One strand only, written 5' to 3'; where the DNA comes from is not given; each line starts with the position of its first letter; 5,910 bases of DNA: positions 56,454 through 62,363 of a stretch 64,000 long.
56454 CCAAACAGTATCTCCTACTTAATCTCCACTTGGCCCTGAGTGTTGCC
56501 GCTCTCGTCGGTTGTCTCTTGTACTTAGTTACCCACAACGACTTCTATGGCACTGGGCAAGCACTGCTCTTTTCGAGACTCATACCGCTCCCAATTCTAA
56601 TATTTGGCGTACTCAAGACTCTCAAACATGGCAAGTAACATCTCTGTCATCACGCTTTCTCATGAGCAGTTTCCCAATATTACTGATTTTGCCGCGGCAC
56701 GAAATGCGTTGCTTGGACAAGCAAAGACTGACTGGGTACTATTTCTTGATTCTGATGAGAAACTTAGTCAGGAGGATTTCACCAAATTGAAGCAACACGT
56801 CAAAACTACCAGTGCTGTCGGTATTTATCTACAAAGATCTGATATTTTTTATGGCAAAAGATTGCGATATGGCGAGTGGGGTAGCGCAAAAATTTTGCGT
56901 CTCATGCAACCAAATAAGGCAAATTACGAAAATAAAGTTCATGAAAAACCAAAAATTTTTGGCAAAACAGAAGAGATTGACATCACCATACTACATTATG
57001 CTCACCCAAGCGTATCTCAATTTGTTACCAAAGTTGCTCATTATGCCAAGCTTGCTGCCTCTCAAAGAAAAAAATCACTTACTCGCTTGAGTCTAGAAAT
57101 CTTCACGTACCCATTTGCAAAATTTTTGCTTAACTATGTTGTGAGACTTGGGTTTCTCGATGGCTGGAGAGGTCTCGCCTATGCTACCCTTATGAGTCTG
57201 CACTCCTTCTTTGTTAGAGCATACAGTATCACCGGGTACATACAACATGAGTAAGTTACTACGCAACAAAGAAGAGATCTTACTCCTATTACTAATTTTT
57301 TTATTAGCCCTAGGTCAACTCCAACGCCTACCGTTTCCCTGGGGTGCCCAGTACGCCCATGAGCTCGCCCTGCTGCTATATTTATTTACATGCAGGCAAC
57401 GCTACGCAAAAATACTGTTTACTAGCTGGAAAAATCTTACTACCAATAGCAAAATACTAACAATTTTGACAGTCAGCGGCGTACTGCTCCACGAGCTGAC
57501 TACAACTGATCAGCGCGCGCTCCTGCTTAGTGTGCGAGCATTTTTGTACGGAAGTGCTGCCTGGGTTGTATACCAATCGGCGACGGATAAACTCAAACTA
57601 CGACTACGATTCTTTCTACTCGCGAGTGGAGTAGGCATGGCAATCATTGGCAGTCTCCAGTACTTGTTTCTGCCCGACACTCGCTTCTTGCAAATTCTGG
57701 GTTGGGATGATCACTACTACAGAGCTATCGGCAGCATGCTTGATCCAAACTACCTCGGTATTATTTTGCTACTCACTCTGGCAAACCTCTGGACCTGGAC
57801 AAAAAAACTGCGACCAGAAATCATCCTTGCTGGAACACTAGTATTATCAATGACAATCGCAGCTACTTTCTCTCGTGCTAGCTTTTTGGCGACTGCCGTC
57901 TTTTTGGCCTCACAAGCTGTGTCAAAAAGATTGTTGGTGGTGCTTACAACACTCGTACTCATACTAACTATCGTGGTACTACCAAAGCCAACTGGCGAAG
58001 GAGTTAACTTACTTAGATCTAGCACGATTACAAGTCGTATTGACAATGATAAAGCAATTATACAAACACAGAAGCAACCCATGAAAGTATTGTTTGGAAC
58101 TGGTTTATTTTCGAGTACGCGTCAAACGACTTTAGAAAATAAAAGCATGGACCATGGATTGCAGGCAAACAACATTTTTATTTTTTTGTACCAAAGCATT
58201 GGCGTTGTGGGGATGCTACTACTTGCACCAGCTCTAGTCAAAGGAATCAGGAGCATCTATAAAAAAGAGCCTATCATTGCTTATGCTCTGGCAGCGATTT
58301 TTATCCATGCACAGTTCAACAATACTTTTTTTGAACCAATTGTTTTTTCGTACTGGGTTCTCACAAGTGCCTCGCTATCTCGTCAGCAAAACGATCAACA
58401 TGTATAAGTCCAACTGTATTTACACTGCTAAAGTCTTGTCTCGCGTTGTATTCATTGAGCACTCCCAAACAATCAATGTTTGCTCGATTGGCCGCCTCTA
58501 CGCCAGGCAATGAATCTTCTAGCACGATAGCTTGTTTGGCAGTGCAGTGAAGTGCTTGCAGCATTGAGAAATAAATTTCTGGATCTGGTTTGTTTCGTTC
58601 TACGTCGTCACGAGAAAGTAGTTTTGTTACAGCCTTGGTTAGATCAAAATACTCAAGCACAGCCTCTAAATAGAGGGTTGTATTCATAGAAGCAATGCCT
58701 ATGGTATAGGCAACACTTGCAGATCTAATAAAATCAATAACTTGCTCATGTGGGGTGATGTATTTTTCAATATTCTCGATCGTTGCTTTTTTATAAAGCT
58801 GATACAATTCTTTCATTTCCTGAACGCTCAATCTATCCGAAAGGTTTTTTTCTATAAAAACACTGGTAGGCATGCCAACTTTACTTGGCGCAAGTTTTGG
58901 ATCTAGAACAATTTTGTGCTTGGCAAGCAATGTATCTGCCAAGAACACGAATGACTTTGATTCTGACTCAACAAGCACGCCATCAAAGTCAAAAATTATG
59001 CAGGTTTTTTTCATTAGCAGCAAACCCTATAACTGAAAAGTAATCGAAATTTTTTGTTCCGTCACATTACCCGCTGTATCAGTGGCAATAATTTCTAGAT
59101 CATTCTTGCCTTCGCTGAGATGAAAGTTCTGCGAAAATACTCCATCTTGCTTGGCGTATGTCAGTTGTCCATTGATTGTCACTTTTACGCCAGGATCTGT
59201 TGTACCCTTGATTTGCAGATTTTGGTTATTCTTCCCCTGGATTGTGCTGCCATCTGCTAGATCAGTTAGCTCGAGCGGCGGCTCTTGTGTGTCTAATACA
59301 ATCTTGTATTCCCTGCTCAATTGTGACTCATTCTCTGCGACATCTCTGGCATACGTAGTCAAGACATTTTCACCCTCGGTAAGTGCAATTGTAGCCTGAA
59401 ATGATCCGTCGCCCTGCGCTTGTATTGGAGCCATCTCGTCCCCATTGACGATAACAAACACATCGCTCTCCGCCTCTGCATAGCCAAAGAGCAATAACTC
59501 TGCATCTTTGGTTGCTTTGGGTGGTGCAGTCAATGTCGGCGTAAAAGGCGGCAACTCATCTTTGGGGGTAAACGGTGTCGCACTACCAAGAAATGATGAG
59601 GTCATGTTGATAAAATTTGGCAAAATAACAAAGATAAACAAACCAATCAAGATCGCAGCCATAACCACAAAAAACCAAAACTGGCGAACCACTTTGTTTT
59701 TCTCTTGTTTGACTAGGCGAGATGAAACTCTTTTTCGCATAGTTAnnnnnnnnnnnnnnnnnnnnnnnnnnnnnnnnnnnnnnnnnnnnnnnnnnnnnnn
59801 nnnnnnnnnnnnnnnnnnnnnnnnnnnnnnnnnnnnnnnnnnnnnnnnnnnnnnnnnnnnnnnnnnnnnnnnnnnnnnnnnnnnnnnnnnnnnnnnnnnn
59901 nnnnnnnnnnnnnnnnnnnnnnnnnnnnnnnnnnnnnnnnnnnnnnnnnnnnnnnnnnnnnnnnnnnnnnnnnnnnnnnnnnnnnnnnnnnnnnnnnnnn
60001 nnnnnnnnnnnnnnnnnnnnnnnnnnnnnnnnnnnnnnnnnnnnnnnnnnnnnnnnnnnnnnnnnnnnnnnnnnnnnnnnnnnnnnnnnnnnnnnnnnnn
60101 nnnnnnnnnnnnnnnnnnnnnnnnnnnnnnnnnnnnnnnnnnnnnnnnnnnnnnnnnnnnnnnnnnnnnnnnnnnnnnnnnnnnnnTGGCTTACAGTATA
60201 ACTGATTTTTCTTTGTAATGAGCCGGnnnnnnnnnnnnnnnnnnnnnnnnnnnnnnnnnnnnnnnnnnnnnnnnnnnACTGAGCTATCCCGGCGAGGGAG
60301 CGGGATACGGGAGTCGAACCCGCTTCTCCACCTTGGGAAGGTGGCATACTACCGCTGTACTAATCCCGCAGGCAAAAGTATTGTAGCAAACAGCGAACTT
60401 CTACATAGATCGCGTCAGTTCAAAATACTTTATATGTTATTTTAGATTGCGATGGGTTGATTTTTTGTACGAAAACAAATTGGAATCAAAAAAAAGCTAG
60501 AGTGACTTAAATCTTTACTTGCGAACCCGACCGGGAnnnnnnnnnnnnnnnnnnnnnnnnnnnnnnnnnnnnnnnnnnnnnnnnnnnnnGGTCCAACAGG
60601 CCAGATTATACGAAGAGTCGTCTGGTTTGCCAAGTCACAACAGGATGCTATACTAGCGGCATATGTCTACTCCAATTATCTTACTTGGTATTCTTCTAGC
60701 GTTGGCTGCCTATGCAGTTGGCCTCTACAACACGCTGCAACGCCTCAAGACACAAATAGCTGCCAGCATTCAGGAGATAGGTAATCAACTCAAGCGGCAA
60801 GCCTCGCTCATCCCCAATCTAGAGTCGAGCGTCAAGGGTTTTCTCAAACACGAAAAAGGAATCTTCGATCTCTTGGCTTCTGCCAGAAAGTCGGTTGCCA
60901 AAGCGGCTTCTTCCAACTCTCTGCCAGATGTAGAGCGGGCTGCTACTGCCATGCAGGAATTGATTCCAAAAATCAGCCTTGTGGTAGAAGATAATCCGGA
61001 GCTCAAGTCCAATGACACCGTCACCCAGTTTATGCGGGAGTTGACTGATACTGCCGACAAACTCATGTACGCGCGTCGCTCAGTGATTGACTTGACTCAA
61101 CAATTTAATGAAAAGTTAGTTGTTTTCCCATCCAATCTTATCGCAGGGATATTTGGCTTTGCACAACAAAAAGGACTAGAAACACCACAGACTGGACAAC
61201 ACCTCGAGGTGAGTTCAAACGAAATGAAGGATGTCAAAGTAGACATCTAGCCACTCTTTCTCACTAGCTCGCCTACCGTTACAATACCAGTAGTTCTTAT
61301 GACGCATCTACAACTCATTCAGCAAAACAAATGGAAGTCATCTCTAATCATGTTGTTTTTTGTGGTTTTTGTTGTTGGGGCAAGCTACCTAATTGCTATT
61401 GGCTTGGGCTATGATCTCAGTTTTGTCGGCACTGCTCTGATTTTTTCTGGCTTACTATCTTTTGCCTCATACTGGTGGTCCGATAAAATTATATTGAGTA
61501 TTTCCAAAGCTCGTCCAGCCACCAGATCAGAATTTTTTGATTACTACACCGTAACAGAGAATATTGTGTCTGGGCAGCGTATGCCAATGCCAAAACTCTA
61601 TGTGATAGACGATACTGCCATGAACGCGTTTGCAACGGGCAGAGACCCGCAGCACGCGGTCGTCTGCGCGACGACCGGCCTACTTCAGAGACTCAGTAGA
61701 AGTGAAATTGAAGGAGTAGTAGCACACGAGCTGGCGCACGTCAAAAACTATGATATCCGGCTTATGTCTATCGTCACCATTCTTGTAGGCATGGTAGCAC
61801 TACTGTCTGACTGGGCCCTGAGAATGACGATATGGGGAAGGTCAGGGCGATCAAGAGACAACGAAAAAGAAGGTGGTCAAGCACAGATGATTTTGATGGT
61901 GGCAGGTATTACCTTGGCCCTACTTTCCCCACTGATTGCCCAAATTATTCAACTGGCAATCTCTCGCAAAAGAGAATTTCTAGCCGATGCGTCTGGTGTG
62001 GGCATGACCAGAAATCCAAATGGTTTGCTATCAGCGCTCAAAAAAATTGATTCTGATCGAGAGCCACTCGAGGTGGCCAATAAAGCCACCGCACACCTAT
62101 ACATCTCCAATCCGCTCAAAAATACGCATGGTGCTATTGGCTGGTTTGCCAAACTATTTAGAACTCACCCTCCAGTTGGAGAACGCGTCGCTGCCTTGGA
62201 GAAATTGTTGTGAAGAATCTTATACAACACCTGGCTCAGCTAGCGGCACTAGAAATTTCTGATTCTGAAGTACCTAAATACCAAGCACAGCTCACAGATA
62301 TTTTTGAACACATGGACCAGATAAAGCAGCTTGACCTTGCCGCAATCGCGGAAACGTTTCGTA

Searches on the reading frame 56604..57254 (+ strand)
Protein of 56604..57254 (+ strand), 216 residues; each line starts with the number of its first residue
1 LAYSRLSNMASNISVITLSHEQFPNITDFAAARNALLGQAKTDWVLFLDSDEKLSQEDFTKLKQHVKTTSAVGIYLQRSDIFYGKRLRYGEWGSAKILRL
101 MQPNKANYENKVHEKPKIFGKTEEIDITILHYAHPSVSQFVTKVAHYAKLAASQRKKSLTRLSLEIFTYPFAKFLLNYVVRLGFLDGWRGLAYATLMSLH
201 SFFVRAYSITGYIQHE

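Call 55: search_protein_families(library=pfam, proteins=[window:56604-57254:+], max_evalue=1)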
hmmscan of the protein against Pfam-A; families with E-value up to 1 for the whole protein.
window:56604-57254:+ (216 aa): 4 families
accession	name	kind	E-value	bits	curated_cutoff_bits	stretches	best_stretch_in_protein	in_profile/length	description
PF00535.33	Glycos_transf_2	-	4.2e-08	33.7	23.3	1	28-101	65-132/168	Glycosyl transferase family 2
PF01697.33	Glyco_transf_92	-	0.00099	19.2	23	1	29-139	85-195/249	Glycosyltransferase family 92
PF10111.15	Glyco_tranf_2_2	-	0.0064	16.5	27.3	1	7-64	48-104/276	Glycosyltransferase like family 2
PF13704.12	Glyco_tranf_2_4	-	0.041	14.8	27.5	1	24-55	53-85/98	Glycosyl transferase family 2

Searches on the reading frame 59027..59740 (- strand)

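Call 28: search_protein_families(library=pfam, proteins=[window:59027-59740:-], max_evalue=0.0001)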
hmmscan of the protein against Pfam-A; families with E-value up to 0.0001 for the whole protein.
window:59027-59740:- (237 aa): 5 families
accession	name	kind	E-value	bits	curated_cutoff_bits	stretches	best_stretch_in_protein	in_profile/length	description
PF09136.16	Glucodextran_B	-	2.3e-21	75.9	27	2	154-236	1-82/83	Glucodextranase, domain B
PF17936.7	Big_6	-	1.5e-10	41.6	27.6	1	77-140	10-75/83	Bacterial Ig domain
PF19077.6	Big_13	-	2.6e-10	41.1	27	0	86-151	33-102/102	Bacterial Ig-like domain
PF12733.13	Cadherin-like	-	2.9e-07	31.3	24.2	0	173-234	27-85/89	Cadherin-like beta sandwich domain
PF13750.12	Big_3_3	-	9.8e-05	22.5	27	0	119-183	11-78/157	Bacterial Ig-like domain (group 3)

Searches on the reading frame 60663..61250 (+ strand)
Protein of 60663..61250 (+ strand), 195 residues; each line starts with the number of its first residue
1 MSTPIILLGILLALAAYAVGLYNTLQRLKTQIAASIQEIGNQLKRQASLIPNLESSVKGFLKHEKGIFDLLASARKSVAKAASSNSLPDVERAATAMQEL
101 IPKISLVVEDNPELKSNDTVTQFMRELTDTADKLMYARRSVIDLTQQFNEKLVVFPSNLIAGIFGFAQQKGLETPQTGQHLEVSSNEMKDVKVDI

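Call 28: search_protein_families(library=pfam, proteins=[window:60663-61250:+], max_evalue=0.0001)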
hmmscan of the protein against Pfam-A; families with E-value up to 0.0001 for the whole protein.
window:60663-61250:+ (195 aa): 1 family
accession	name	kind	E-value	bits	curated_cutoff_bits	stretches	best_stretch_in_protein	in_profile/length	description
PF04011.17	LemA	-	1.5e-32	112.9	26.2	1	36-177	2-140/149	LemA family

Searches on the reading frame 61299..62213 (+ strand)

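Call 28: search_protein_families(library=pfam, proteins=[window:61299-62213:+], max_evalue=0.0001)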
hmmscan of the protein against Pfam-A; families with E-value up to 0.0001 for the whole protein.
window:61299-62213:+ (304 aa): 1 family
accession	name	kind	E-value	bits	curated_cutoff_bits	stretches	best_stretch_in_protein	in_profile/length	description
PF01435.24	Peptidase_M48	-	1.1e-28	100.8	20.3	1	86-302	11-184/186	Peptidase family M48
